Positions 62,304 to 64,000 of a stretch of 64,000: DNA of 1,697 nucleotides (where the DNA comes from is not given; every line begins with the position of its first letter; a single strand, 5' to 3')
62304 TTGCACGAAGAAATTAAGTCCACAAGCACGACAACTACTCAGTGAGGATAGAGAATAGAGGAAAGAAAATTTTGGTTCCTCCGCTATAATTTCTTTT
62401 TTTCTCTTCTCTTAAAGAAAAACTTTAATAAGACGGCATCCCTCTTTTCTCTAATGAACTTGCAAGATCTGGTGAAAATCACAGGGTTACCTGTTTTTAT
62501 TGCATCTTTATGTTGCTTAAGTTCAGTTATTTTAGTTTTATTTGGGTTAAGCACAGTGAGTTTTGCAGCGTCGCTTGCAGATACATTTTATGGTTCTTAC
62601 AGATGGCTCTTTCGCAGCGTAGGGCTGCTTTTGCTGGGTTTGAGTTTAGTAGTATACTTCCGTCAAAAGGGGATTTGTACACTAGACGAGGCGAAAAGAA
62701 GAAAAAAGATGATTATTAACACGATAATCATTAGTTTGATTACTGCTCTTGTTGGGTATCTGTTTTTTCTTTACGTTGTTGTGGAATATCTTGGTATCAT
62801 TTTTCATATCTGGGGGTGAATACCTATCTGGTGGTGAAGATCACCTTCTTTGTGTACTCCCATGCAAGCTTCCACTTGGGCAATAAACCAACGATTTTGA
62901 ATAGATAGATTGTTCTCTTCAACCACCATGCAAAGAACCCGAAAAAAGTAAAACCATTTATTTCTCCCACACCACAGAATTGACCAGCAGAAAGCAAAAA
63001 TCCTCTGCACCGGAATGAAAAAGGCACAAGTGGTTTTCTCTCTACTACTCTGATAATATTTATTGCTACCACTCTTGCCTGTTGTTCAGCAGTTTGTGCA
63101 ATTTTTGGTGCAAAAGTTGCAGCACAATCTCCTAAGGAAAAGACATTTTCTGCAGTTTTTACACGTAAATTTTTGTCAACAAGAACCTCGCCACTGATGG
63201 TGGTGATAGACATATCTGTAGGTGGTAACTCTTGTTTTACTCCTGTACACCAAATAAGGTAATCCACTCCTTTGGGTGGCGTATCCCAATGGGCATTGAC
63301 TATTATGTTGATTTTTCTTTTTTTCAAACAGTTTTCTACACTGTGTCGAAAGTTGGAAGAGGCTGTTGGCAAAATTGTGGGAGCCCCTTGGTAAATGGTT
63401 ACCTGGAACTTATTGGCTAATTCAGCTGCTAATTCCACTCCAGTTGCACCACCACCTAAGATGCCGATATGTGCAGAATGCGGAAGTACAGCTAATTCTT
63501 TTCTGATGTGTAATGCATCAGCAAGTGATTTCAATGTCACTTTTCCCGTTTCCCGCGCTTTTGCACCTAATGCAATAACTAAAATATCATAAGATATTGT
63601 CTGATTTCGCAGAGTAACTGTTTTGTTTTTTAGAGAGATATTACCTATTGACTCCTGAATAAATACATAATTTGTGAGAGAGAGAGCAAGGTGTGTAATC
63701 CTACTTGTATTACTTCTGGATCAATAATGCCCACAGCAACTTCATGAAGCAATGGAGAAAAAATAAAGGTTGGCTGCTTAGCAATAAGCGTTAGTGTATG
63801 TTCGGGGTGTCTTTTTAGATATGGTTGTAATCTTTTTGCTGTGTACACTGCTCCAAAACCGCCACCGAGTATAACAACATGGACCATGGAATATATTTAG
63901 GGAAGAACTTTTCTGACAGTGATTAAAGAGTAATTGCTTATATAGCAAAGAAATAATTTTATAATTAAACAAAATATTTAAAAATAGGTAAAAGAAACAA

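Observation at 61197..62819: Cys-rich module: HxlR regulator, 8-Cys small protein and CPAC membrane protein in one operon, divergent from a MerT-like CC-motif membrane protein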

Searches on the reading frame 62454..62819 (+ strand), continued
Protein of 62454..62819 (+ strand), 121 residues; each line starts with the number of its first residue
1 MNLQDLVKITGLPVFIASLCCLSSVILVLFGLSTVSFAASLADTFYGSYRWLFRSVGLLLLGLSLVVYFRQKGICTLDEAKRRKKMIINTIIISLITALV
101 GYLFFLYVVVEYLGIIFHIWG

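Call 80: predict_structure(alignment_id=A7)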
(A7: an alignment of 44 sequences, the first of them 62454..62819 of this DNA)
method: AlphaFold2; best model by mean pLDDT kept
length: 121 residues; sequences in the alignment: 44
mean_pLDDT: 66.3   pTM: 0.46
mean pLDDT of the five models: 66.3, 64.1, 60.3, 55.9, 52.1
residues with pLDDT >= 90: 0; 70-90: 56; 50-70: 57; < 50: 8
segments of 3 or more residues with pLDDT < 50: 19-22
pLDDT, mean of each block of 10 residues (from residue 1): 54 51 56 57 56 71 78 73 81 81 72 68 46
secondary structure, 60 per line:
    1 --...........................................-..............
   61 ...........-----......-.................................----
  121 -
elements in order: H3-45 H47-71 H77-82 H84-116

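Call 89: fold_search(model_id=the predicted structure, library=pdb)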
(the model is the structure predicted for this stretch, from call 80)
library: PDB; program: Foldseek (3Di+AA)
matches with E <= 10: 12; with E <= 0.001: 0
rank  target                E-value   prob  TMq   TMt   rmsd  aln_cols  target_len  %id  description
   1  9zz6_F                3.5e+00  0.11  0.30  0.33   6.1        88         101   20  The ER membrane protein complex acts as a chaperone to promote voltage-gated calcium channel assembly (released 2026-02-18)
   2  9m05_D                4.7e+00  0.08  0.30  0.21   9.5       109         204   15  Cryo-EM structure of dVGAC complexed with iodide (released 2025-10-29)
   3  9hjk_A                6.0e+00  0.06  0.27  0.08  11.3       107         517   22  Cryo-EM structure of the Arabidopsis thaliana CAT4 transporter in the outward-open apo state (released 2025-12-10)
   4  3onj                  6.3e+00  0.16  0.40  0.47   6.2        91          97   11  Crystal structure of yeast Vti1p_Habc domain (released 2011-07-20)
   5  6sx5                  6.3e+00  0.05  0.23  0.13  14.2        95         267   12  Full length Mutant Open-form Sodium Channel NavMs (released 2021-02-03)
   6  4x8a_B                6.7e+00  0.04  0.20  0.26  14.1        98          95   14  NavMS pore and C-terminal domain grown from protein purified in LiCl (released 2016-03-09)
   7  7ado_F                7.1e+00  0.08  0.31  0.34   5.9        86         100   17  Cryo-EM structure of human ER membrane protein complex in lipid nanodiscs (released 2020-12-02)
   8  3eff_K                7.1e+00  0.07  0.30  0.27  29.5       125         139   12  The Crystal Structure of Full-Length KcsA in its Closed Conformation (released 2009-04-14)
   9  9hc4_A                7.5e+00  0.11  0.29  0.48   7.2        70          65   20  Cryo-EM structure of P. urativorans 70S ribosome with 2 copies of bS20. (released 2025-03-26)
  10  8yq6_E                8.0e+00  0.08  0.30  0.21   7.2        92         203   17  Cryo-EM structure of a de novo designed voltage-gated anion channel (dVGAC) (released 2025-09-24)
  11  3zjz_A                8.5e+00  0.03  0.20  0.26  14.1        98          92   14  Open-form NavMS Sodium Channel Pore (with C-terminal Domain) (released 2013-10-02)
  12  9b0x_1                9.5e+00  0.16  0.34  0.52   2.8        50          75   20  Artemia franciscana ATP synthase state 2 (composite structure), pH 7.0 (released 2025-03-26)

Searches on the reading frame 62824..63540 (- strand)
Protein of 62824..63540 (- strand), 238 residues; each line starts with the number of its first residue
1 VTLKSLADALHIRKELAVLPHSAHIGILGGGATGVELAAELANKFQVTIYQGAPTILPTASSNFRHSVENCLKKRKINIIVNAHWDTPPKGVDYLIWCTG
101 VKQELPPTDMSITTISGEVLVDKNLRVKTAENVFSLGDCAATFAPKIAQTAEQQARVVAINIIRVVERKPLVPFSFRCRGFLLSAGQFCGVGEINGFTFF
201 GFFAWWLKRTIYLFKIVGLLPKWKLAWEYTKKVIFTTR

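Call 3: search_protein_families(library=pfam, proteins=[window:62824-63540:-], max_evalue=1)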
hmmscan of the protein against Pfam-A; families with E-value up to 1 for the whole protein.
window:62824-63540:- (238 aa): 3 families
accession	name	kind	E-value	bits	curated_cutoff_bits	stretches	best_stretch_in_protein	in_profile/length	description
PF07992.20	Pyr_redox_2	-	1.9e-19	70.6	26.1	1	5-155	129-291/291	Pyridine nucleotide-disulphide oxidoreductase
PF00070.33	Pyr_redox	-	1.3e-06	29.2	22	1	24-83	1-61/82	Pyridine nucleotide-disulphide oxidoreductase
PF13450.12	NAD_binding_8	-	0.11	13.2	21.9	1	27-56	1-31/68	NAD(P)-binding Rossmann-like domain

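Call 4: search_protein_families(library=ncbifam, proteins=[window:62824-63540:-], max_evalue=1)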
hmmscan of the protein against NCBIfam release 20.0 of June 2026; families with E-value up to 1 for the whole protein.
window:62824-63540:- (238 aa): 35 families (the best 25 are shown)
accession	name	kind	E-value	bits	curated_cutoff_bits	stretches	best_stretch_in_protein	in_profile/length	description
TIGR03169.1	Nterm_to_SelD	hypoth_equivalog_domain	6.6e-14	52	310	1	20-211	143-357/365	pyridine nucleotide-disulfide oxidoreductase family protein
TIGR01350.1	lipoamide_DH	equivalog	2.2e-12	46.5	408.8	1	21-164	169-331/461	dihydrolipoyl dehydrogenase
TIGR04369.1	fusion_not_SelD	hypoth_equivalog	7.7e-10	37.5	700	1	3-183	121-297/701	oxidoreductase/SelD-related fusion protein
NF040477.1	chlor_oxi_RclA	equivalog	1.6e-08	33.6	740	1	21-84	157-221/441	reactive chlorine resistance oxidoreductase RclA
NF007123.0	PRK09564.1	equivalog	9.2e-08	31.2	458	1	2-152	130-304/444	CoA-disulfide reductase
TIGR02053.1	MerA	equivalog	1.8e-07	30.5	454.45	1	21-167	166-333/465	mercury(II) reductase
NF003437.0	PRK04965.1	equivalog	2.9e-06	26.5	392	1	18-141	137-276/378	NADH:flavorubredoxin reductase NorW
NF004943.0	PRK06292.2-1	equivalog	1.1e-05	24.4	432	1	9-84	160-233/456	dihydrolipoyl dehydrogenase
TIGR03385.1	CoA_CoA_reduc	equivalog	1.4e-05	24.1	578.8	1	2-144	130-287/439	CoA-disulfide reductase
NF004991.0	PRK06370.1-3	subfamily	2.2e-05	23.2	620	2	23-84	203-265/509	FAD-containing oxidoreductase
NF005884.0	PRK07846.1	equivalog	2.8e-05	23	501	1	113-164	277-326/454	mycothione reductase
NF046103.1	NOXase_Strep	equivalog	0.0001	21.4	600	1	4-150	130-291/442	H2O-forming NADH oxidase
NF045765.1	PhenlGlyoxDHPadH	equivalog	0.0002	20.4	475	1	92-142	230-279/416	NADH-dependent phenylglyoxylate dehydrogenase subunit epsilon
NF005572.0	PRK07251.1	equivalog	0.0002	20.2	537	1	15-85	152-221/438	FAD-containing oxidoreductase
NF042949.2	3PPDioc_HcaD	equivalog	0.00022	20.1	450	1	2-84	125-206/386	3-phenylpropionate/cinnamic acid dioxygenase ferredoxin--NAD(+) reductase subunit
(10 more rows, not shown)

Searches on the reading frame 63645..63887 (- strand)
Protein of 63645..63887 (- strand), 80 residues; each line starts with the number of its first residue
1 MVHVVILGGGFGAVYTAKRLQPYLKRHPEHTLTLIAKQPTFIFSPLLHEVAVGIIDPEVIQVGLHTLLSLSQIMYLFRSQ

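Call 3: search_protein_families(library=pfam, proteins=[window:63645-63887:-], max_evalue=1)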
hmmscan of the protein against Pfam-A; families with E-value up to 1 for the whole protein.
window:63645-63887:- (80 aa): 1 family
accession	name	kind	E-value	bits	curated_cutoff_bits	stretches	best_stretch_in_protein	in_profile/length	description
PF07992.20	Pyr_redox_2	-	0.0045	16.9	26.1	1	3-58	2-53/291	Pyridine nucleotide-disulphide oxidoreductase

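Call 4: search_protein_families(library=ncbifam, proteins=[window:63645-63887:-], max_evalue=1)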
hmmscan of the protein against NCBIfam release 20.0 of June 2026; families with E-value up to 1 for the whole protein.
window:63645-63887:- (80 aa): 3 families
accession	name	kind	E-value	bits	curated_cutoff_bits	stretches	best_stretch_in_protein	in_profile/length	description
TIGR04369.1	fusion_not_SelD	hypoth_equivalog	0.011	13.9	700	1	7-75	2-70/701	oxidoreductase/SelD-related fusion protein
NF049943.1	SQR_III_seleno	exception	0.015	14.1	525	1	3-60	2-58/406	type III sulfide quinone reductase, selenoprotein subtype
TIGR03851.1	chitin_NgcE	equivalog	0.1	11.5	399.65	1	2-38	42-78/450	N-acetylglucosamine/diacetylchitobiose ABC transporter substrate-binding protein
